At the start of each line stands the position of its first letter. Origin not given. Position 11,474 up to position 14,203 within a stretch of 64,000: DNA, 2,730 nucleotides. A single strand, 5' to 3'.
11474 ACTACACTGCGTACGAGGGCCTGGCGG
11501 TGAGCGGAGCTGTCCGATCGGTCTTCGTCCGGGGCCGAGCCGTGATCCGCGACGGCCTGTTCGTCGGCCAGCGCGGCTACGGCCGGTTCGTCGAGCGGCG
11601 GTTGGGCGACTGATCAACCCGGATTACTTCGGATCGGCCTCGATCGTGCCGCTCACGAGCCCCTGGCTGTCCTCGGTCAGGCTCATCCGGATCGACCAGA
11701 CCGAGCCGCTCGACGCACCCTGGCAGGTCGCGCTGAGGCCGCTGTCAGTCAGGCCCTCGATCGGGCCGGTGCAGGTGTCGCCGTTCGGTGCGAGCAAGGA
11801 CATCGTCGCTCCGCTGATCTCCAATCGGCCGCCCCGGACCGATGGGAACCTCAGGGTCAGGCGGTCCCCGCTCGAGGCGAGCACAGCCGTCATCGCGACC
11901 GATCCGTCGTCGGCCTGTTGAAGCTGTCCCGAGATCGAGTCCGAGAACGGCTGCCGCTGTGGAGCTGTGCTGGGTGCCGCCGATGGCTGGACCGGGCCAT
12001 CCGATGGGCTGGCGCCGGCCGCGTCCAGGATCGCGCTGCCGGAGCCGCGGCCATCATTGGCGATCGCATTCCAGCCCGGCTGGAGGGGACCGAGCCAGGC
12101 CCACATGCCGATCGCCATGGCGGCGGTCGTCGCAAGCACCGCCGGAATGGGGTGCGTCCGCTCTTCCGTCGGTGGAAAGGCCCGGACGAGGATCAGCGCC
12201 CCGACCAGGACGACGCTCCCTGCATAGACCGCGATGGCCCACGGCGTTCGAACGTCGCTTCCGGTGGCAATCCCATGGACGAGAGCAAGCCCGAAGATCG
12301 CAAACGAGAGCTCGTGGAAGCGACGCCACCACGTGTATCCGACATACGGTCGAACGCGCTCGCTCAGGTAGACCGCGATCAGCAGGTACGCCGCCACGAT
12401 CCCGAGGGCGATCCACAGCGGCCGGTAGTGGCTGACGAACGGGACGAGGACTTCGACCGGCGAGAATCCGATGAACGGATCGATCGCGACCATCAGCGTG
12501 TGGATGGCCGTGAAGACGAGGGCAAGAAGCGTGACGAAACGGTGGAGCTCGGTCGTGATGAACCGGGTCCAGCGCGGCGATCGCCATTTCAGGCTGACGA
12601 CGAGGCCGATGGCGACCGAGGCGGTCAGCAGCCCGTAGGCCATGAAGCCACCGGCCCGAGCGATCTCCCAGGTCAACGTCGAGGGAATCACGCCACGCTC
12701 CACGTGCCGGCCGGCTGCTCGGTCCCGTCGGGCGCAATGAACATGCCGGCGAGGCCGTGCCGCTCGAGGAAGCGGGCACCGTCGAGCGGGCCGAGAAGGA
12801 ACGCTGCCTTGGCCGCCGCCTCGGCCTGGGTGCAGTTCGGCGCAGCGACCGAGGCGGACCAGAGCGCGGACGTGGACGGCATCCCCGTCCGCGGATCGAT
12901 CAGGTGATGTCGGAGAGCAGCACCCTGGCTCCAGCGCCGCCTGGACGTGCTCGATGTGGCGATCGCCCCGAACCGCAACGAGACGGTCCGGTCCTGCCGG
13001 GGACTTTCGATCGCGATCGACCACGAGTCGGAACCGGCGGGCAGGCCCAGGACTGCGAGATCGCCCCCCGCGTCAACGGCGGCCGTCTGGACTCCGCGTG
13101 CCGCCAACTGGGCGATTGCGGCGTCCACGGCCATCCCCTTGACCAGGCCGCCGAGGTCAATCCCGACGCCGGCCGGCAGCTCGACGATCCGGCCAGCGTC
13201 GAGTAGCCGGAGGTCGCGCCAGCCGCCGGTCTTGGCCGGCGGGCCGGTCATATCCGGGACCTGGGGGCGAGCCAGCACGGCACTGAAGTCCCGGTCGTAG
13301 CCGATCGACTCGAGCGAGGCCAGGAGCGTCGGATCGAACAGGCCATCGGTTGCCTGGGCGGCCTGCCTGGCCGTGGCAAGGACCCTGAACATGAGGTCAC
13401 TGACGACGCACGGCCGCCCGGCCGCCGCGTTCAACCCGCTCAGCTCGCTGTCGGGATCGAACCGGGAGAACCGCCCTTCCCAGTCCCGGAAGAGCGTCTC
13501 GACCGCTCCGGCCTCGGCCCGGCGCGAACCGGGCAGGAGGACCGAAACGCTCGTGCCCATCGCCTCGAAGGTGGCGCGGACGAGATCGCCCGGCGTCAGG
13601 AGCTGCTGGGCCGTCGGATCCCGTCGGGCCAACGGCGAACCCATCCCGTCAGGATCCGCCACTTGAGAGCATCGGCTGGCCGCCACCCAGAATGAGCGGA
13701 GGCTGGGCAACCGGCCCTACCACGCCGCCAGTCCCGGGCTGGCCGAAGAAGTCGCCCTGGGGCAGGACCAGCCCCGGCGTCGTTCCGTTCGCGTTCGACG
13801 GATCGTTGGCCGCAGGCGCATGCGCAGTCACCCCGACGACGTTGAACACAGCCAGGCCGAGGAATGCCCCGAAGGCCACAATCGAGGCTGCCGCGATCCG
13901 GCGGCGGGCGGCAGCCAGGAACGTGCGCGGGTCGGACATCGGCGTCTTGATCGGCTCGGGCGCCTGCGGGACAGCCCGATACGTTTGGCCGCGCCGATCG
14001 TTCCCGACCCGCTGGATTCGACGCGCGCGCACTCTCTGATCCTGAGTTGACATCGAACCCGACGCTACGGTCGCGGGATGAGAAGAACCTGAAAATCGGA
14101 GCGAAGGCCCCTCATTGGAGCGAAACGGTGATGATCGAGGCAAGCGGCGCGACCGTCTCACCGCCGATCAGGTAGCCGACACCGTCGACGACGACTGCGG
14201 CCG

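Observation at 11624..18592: ApbE flavin transferase plus an FRD-like membrane protein with an SGAT flavinylation motif, co-transcribed with MurT/GatD and two secreted beta-propellers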

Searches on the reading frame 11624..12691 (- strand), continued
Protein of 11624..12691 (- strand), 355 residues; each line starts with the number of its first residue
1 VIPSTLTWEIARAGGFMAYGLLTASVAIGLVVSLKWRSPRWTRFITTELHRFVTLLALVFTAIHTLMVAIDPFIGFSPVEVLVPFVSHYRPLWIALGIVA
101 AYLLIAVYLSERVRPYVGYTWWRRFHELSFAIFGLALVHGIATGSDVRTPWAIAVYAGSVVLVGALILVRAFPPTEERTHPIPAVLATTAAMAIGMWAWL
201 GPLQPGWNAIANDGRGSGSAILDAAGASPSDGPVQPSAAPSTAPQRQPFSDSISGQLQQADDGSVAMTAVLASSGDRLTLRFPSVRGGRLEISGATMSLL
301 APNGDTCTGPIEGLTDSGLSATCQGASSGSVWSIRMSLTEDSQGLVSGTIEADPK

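Call 74: search_protein_families(library=ncbifam, proteins=[L064:369-1808:-, L001:2853-4220:+, L064:6639-7769:+, L064:7791-8822:+, L064:9221-10531:+], max_evalue=0.001)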
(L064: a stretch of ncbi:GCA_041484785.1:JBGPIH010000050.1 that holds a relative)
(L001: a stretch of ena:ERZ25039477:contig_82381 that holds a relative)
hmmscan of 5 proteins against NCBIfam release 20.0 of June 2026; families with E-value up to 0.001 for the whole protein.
L064:369-1808:- (479 aa): 20 families
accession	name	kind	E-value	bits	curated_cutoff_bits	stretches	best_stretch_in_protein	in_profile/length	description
NF052464.1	L2IsogltmlsynMurTStaph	equivalog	5.8e-52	177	800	1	20-415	7-386/435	lipid II isoglutaminyl synthase subunit MurT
NF045635.1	isoglutsynth_MurT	equivalog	3.7e-49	167.8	800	1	18-473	7-441/447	lipid II isoglutaminyl synthase subunit MurT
NF053645.1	pMurC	equivalog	1.5e-23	83.3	560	1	62-352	103-378/492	pseudomurein biosynthesis peptide ligase pMurC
NF008896.0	PRK11929.1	equivalog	1.3e-15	56.4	1023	1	117-351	652-847/965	bifunctional UDP-N-acetylmuramoyl-L-alanyl-D-glutamate--2,6-diaminopimelate ligase MurE/UDP-N-acetylmuramoyl-tripeptide--D-alanyl-D-alanine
TIGR01082.1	murC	equivalog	2.4e-14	53.3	335.1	1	65-199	104-225/449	UDP-N-acetylmuramate--L-alanine ligase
TIGR01087.1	murD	equivalog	1.2e-12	47.6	211.95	1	52-202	96-232/441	UDP-N-acetylmuramoyl-L-alanine--D-glutamate ligase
NF001126.0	PRK00139.1-4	equivalog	3.4e-12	45.7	373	2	281-344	283-347/486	UDP-N-acetylmuramoyl-L-alanyl-D-glutamate--2,6-diaminopimelate ligase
TIGR01085.1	murE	subfamily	1.3e-11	44.1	257.3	1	271-355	264-348/472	UDP-N-acetylmuramyl-tripeptide synthetase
NF001124.0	PRK00139.1-2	equivalog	4.8e-11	42.1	476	1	280-353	291-365/500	UDP-N-acetylmuramoyl-L-alanyl-D-glutamate--2,6-diaminopimelate ligase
TIGR01143.1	murF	subfamily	1.3e-10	40.9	288.6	1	280-342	236-300/418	UDP-N-acetylmuramoyl-tripeptide--D-alanyl-D-alanine ligase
NF053647.1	pMurD2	equivalog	5.9e-10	38.6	550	1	65-91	103-129/405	pseudomurein biosynthesis peptide ligase pMurD2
NF053646.1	pMurD1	equivalog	7.4e-09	34.8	610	1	66-160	114-203/465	pseudomurein biosynthesis peptide ligase pMurD1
TIGR02068.2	cya_phycin_syn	equivalog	2.8e-08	32.2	850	1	63-90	481-508/862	cyanophycin synthetase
TIGR01081.1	mpl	equivalog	2.5e-07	30.1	388.7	0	63-195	104-230/448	UDP-N-acetylmuramate:L-alanyl-gamma-D-glutamyl-meso-diaminopimelate ligase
NF010623.0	PRK14016.1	subfamily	7.8e-07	27.6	877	0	62-93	481-513/871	cyanophycin synthetase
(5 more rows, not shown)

L001:2853-4220:+ (455 aa): 17 families
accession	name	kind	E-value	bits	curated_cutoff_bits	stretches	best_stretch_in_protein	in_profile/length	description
NF045635.1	isoglutsynth_MurT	equivalog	1.2e-60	205.7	800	1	1-449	7-442/447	lipid II isoglutaminyl synthase subunit MurT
NF052464.1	L2IsogltmlsynMurTStaph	equivalog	2e-56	191.7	800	1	7-413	11-401/435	lipid II isoglutaminyl synthase subunit MurT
NF053645.1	pMurC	equivalog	1.6e-26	93.1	560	1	46-343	102-389/492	pseudomurein biosynthesis peptide ligase pMurC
TIGR01143.1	murF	subfamily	3e-15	56.1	288.6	1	43-191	71-217/418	UDP-N-acetylmuramoyl-tripeptide--D-alanyl-D-alanine ligase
NF008896.0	PRK11929.1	equivalog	5.3e-14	51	1023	1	44-350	602-867/965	bifunctional UDP-N-acetylmuramoyl-L-alanyl-D-glutamate--2,6-diaminopimelate ligase MurE/UDP-N-acetylmuramoyl-tripeptide--D-alanyl-D-alanine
TIGR01087.1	murD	equivalog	2.2e-11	43.5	211.95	1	46-188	104-235/441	UDP-N-acetylmuramoyl-L-alanine--D-glutamate ligase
TIGR01082.1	murC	equivalog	1.7e-10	40.6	335.1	1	35-182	91-225/449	UDP-N-acetylmuramate--L-alanine ligase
NF010623.0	PRK14016.1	subfamily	2.2e-10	39.3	877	1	30-73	461-507/871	cyanophycin synthetase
NF001124.0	PRK00139.1-2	equivalog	3.9e-10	39.1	476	1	252-343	283-375/500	UDP-N-acetylmuramoyl-L-alanyl-D-glutamate--2,6-diaminopimelate ligase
TIGR02068.2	cya_phycin_syn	equivalog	5e-10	38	850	1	30-73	460-506/862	cyanophycin synthetase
TIGR01085.1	murE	subfamily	2.5e-09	36.5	257.3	1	252-349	263-361/472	UDP-N-acetylmuramyl-tripeptide synthetase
NF010693.0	PRK14093.1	equivalog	1.3e-08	34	544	1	43-192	105-255/479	UDP-N-acetylmuramoylalanyl-D-glutamyl-2,6-diaminopimelate--D-alanyl-D-alanine ligase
NF001126.0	PRK00139.1-4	equivalog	4.2e-07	28.9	373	0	46-73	104-131/486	UDP-N-acetylmuramoyl-L-alanyl-D-glutamate--2,6-diaminopimelate ligase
NF008041.0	PRK10773.1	equivalog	7e-07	28.3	551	0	45-170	99-221/453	UDP-N-acetylmuramoyl-tripeptide--D-alanyl-D-alanine ligase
TIGR01081.1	mpl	equivalog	9.6e-05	21.6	388.7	0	47-170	103-222/448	UDP-N-acetylmuramate:L-alanyl-gamma-D-glutamyl-meso-diaminopimelate ligase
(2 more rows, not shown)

L064:6639-7769:+ (376 aa): 1 family
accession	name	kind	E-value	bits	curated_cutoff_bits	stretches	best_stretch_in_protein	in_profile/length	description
NF035926.1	scyF_NHL_VPEP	equivalog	9.7e-11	41.4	350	1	267-369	154-253/376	scytonemin biosynthesis PEP-CTERM protein ScyF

L064:7791-8822:+ (343 aa): 1 family
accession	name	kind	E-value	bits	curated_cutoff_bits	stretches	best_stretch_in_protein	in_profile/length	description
TIGR03548.1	mutarot_permut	subfamily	0.00011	21.5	243.2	0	163-250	55-147/323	cyclically-permuted mutarotase family protein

L064:9221-10531:+ (436 aa): 0 families

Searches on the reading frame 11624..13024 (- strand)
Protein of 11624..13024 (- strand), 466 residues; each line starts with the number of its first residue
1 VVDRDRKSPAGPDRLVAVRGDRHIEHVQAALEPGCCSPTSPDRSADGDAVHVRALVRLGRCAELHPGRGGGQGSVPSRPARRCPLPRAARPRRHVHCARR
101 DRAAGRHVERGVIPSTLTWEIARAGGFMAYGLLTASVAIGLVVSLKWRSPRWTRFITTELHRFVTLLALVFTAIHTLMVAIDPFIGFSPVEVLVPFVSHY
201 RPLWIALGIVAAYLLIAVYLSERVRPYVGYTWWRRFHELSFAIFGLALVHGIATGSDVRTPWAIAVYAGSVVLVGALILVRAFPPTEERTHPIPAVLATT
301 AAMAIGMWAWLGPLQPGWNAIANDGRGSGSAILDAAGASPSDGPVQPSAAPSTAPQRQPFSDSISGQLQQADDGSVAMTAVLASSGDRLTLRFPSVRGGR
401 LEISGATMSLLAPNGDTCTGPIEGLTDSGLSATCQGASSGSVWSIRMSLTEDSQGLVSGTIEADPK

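Call 3: search_protein_families(library=pfam, proteins=[window:11624-13024:-], max_evalue=0.01)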
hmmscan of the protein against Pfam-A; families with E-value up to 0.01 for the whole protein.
window:11624-13024:- (466 aa): 2 families
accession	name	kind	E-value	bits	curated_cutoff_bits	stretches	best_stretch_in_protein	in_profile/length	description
PF01794.25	Ferric_reduct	-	2.2e-05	25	28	1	126-247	2-120/121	Ferric reductase like transmembrane component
PF01292.26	Ni_hydr_CYTB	-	0.002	18.3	30.1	1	116-185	96-168/179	Prokaryotic cytochrome b561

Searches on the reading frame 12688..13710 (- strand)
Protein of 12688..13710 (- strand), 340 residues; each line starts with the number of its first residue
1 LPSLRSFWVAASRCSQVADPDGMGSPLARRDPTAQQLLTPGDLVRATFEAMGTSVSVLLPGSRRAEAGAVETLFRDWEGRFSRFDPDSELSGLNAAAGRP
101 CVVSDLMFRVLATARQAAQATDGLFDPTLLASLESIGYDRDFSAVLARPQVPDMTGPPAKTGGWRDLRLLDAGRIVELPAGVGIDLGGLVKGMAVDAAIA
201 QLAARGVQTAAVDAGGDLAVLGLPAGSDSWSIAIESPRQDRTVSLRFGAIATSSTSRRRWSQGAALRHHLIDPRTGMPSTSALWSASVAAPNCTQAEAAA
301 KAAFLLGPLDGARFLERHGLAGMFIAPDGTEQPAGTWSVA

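Call 3: search_protein_families(library=pfam, proteins=[window:12688-13710:-], max_evalue=0.01)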
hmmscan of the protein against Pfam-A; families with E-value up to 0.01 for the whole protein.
window:12688-13710:- (340 aa): 1 family
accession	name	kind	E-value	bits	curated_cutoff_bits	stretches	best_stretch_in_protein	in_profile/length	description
PF02424.20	ApbE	-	8.8e-58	196.3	25.6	1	51-323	1-265/266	ApbE family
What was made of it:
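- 12688..13644 (-): ApbE-family FAD:protein FMN transferase homologue (318 aa) without a signal peptide. Pfam ApbE 196 bits (call 3).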

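Call 6: search_protein_families(library=ncbifam, proteins=[window:12688-13644:-], max_evalue=0.01)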
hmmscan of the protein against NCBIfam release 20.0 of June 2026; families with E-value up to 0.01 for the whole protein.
window:12688-13644:- (318 aa): 1 family
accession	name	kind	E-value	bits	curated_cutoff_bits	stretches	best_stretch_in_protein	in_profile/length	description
NF007774.0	PRK10461.1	equivalog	3.7e-19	68.8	498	1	28-307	41-331/351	FAD:protein FMN transferase ApbE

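Call 40: search_solved_structures(query=window:12688-13644:-, show_alignments=3)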
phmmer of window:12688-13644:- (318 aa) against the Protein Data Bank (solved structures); distinct sequences matched with E-value up to 0.001: 14.
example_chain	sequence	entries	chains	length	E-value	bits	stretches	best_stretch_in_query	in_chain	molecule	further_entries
1vrm_A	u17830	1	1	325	2e-28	102.8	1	28-290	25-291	hypothetical protein TM1553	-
4xdt_A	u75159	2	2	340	1.5e-25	93.5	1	46-308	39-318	FAD:protein FMN transferase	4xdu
4ifu_A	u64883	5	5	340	9.9e-25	90.7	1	47-308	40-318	FAD:protein FMN transferase | Thiamine biosynthesis lipoprotein ApbE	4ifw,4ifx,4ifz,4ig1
7mgt_A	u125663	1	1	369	1.3e-24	90.4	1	47-308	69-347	FAD:protein FMN transferase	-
5mgy_H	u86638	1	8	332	1.4e-24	90.3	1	43-307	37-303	FAD:protein FMN transferase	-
4xdr_A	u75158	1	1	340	2.8e-24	89.2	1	47-308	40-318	FAD:protein FMN transferase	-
6nxi_A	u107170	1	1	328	1.1e-17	67.6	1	37-303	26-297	FAD:protein FMN transferase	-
3pnd_A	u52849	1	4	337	5.2e-17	65.4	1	39-308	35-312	Thiamine biosynthesis lipoprotein ApbE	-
4xgw_A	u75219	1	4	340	7.5e-17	64.9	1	29-308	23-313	FAD:protein FMN transferase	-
6nxj_A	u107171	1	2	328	2.6e-16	63.1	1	37-303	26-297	FAD:protein FMN transferase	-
2o18_A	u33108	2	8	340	2.7e-16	63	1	29-308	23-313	Thiamine biosynthesis lipoprotein apbE | FAD:protein FMN transferase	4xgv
7esa_A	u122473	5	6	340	6.9e-16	61.7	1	62-305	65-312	FAD:protein FMN transferase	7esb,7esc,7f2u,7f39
4xgx_A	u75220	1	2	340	1.4e-15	60.7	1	48-308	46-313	FAD:protein FMN transferase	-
4ilv_A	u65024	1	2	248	0.00079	22.1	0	74-144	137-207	Intradiol ring-cleavage dioxygenase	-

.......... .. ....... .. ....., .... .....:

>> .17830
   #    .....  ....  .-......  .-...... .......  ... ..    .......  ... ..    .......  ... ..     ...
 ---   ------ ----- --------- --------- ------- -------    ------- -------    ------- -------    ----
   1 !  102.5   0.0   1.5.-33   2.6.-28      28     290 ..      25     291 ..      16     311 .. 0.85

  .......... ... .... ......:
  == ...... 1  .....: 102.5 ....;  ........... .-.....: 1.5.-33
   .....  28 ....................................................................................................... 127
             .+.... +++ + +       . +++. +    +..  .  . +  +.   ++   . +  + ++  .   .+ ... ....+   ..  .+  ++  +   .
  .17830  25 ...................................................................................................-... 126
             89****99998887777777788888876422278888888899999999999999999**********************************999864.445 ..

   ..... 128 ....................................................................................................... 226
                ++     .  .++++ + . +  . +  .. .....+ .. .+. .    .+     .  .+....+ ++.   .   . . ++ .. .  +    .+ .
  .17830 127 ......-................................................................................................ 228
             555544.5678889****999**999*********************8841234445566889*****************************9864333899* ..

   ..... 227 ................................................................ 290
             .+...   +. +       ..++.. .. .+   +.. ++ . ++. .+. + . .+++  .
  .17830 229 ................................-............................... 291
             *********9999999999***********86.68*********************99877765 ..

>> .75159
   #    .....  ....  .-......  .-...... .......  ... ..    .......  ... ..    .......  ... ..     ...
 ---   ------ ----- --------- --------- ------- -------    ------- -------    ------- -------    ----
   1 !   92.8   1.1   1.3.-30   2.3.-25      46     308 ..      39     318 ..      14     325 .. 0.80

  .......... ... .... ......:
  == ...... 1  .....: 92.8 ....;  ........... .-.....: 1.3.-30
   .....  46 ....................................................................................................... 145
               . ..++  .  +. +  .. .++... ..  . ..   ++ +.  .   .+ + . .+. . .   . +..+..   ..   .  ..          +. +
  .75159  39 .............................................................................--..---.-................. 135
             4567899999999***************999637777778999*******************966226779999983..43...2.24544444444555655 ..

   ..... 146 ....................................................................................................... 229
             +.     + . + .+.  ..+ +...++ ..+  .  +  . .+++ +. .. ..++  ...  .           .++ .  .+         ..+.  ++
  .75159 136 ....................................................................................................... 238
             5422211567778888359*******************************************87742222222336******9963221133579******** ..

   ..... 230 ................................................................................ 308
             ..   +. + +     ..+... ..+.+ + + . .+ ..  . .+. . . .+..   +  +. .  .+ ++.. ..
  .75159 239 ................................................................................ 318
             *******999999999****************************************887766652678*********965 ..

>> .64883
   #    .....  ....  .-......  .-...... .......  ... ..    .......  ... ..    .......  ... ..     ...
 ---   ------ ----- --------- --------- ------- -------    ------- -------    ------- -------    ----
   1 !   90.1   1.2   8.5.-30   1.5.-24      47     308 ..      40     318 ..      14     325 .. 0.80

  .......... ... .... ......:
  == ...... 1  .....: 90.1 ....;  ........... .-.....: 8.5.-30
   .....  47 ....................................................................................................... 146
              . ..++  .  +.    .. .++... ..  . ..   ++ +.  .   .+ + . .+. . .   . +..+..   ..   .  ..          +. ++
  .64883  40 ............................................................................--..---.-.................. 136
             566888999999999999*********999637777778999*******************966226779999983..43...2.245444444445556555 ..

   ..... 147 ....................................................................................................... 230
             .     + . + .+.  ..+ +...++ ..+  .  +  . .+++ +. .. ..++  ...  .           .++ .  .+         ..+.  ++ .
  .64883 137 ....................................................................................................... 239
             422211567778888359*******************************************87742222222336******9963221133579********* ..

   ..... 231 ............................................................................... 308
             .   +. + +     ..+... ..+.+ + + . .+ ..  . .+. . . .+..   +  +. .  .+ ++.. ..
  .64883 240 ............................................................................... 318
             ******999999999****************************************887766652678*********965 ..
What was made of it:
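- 12688..13644 (-): PDB relatives are TM1553 and T. pallidum/V. cholerae/Listeria flavin transferases, E 1e-28 to 1e-16 (call 40).
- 12808..12825 (-): ApbE motif AEAAAK, where solved ApbEs have ADAL(S/A)T. Alignment to 1vrm and 4xdt (call 40).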

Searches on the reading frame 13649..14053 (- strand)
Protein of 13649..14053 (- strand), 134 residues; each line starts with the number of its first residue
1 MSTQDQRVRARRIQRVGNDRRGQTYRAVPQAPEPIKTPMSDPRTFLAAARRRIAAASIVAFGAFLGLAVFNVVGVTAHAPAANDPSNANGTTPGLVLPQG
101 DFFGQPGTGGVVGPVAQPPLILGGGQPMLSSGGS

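Call 6: search_protein_families(library=ncbifam, proteins=[window:13649-14053:-], max_evalue=0.01)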
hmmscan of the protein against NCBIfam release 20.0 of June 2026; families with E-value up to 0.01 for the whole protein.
window:13649-14053:- (134 aa): 0 families

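Call 47: find_homologous_proteins(query=window:13649-14053:-, max_evalue=0.01)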
Query window:13649-14053:- (134 aa): 28 proteins with E <= 0.01 among 150 candidates.
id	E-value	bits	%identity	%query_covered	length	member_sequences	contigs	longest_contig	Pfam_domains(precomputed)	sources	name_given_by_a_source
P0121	2.0e-51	192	98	72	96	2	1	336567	-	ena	-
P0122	1.2e-42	163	65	100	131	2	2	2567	-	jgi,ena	-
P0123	2.3e-42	162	84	72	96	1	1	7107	-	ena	-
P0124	4.0e-42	162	86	72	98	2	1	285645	-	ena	-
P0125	9.4e-42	160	79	72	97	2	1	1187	-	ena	-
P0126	3.9e-40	155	83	72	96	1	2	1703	-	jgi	jgi:hypothetical protein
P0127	9.4e-36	141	77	72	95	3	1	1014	-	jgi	jgi:hypothetical protein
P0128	9.3e-32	128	76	65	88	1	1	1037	-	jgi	jgi:hypothetical protein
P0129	2.7e-30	123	66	70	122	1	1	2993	-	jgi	-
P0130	4.8e-30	123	66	70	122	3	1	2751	-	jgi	jgi:hypothetical protein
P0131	3.8e-28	116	60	80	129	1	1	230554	-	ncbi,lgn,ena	-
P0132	3.3e-25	107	53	92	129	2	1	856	-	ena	-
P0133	7.4e-24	103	53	96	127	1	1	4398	-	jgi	jgi:hypothetical protein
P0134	1.2e-23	102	49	100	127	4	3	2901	-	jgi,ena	-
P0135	1.8e-23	101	57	78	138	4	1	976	-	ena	-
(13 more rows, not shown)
